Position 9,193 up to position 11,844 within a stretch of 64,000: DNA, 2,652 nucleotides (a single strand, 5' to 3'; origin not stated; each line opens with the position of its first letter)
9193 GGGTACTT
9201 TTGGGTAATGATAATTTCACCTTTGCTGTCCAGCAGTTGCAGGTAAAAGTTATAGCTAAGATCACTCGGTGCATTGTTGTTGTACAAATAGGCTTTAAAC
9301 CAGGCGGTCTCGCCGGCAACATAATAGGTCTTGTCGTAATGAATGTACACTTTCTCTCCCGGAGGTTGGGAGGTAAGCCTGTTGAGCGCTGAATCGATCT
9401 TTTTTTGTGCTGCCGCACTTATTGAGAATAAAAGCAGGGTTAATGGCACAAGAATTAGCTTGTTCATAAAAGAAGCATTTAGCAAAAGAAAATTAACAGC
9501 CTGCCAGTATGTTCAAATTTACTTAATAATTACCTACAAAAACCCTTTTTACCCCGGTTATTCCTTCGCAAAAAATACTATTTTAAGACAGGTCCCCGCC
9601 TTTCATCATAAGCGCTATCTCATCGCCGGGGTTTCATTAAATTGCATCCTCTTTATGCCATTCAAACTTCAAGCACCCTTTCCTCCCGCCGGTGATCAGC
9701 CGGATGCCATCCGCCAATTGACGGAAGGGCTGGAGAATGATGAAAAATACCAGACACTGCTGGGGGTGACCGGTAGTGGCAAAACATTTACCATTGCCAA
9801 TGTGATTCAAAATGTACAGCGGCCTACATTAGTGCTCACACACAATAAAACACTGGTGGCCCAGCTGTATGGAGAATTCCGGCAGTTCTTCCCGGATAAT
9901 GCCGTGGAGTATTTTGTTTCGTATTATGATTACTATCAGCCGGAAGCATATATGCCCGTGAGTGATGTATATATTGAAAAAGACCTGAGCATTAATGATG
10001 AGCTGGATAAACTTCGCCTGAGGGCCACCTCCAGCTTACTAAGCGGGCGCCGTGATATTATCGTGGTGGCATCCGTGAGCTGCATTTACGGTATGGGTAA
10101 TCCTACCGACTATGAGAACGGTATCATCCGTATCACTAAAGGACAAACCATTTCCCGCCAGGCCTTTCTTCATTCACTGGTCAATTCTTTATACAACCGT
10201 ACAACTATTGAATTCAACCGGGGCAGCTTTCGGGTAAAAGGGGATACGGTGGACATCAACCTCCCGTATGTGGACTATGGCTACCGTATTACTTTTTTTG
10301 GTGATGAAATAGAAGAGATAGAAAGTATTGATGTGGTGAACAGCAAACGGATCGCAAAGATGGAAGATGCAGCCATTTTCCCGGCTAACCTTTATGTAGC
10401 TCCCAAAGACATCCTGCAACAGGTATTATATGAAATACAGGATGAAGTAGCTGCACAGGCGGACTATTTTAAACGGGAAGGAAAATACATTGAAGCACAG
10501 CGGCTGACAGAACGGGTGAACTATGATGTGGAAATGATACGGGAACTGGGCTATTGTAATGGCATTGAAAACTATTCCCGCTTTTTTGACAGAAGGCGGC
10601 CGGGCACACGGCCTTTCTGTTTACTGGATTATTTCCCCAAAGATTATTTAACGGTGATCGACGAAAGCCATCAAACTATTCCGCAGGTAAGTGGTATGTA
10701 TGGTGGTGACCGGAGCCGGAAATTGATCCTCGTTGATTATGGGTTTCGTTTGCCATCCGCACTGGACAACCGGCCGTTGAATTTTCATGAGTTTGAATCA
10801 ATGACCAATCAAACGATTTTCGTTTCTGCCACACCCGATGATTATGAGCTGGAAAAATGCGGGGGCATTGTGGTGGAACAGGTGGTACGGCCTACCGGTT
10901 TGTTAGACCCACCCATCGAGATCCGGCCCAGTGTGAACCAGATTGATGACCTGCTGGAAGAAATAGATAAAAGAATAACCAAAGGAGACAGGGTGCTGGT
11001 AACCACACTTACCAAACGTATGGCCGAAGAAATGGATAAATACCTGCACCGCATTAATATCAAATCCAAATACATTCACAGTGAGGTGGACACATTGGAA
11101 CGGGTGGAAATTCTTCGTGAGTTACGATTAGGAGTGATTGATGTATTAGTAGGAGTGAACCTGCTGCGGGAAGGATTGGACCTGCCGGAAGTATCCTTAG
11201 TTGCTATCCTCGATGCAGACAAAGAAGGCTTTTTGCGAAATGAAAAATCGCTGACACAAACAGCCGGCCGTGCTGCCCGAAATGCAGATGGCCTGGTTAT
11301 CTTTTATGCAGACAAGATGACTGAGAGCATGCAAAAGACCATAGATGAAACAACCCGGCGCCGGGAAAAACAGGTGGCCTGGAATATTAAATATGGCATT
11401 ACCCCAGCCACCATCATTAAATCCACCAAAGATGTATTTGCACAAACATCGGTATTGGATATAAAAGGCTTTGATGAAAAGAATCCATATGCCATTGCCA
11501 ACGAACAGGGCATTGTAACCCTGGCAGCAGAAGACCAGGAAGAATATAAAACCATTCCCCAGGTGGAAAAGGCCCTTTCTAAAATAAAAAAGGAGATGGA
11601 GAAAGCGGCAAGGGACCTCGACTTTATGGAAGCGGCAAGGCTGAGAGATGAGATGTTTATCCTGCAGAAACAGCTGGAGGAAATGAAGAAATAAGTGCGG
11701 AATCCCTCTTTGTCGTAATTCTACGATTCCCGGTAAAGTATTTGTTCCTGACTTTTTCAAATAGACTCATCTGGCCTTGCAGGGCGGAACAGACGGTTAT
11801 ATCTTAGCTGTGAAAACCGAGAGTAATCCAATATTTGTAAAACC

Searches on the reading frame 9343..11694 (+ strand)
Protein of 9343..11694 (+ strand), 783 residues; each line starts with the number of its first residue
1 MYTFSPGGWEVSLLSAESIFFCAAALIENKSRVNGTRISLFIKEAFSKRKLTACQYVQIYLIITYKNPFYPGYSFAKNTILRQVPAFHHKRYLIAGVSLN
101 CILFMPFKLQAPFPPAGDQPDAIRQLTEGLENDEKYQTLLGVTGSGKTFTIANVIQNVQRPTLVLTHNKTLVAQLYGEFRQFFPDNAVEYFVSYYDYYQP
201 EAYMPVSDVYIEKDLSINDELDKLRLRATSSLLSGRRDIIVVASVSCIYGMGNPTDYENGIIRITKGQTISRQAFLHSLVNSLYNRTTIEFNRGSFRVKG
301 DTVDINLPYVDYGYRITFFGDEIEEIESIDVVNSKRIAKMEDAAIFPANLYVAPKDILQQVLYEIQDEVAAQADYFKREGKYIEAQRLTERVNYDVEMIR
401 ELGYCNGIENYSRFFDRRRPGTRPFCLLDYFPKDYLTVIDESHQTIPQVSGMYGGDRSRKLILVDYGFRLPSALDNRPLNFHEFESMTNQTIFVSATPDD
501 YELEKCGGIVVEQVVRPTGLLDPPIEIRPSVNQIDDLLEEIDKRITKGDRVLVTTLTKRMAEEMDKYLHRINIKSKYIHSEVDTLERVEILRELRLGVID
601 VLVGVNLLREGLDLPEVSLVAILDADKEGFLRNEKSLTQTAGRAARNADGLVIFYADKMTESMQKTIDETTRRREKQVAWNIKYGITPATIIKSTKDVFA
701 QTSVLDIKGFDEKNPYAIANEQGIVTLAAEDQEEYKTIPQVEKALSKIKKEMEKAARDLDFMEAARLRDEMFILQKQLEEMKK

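Call 30: search_protein_families(library=pfam, proteins=[window:9343-11694:+], max_evalue=0.001)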
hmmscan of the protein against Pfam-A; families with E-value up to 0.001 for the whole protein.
window:9343-11694:+ (783 aa): 6 families
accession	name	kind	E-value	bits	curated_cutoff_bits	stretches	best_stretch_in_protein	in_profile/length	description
PF17757.6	UvrB_inter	-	5.2e-28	97.4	22.9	1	262-351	1-91/91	UvrB interaction domain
PF12344.14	UvrB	-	1.3e-19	70.2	27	1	654-695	1-42/43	Ultra-violet resistance protein B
PF00271.37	Helicase_C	-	2.9e-19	69.8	23.5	1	534-647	3-109/110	Helicase conserved C-terminal domain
PF04851.21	ResIII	-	4.2e-12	46.7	22.5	1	118-188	7-82/164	Type III restriction enzyme, res subunit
PF02151.25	UVR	-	1.9e-05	24.7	21.5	1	742-776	1-35/36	UvrB/uvrC motif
PF00270.35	DEAD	-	6.2e-05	23.2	26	0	122-185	7-71/167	DEAD/DEAH box helicase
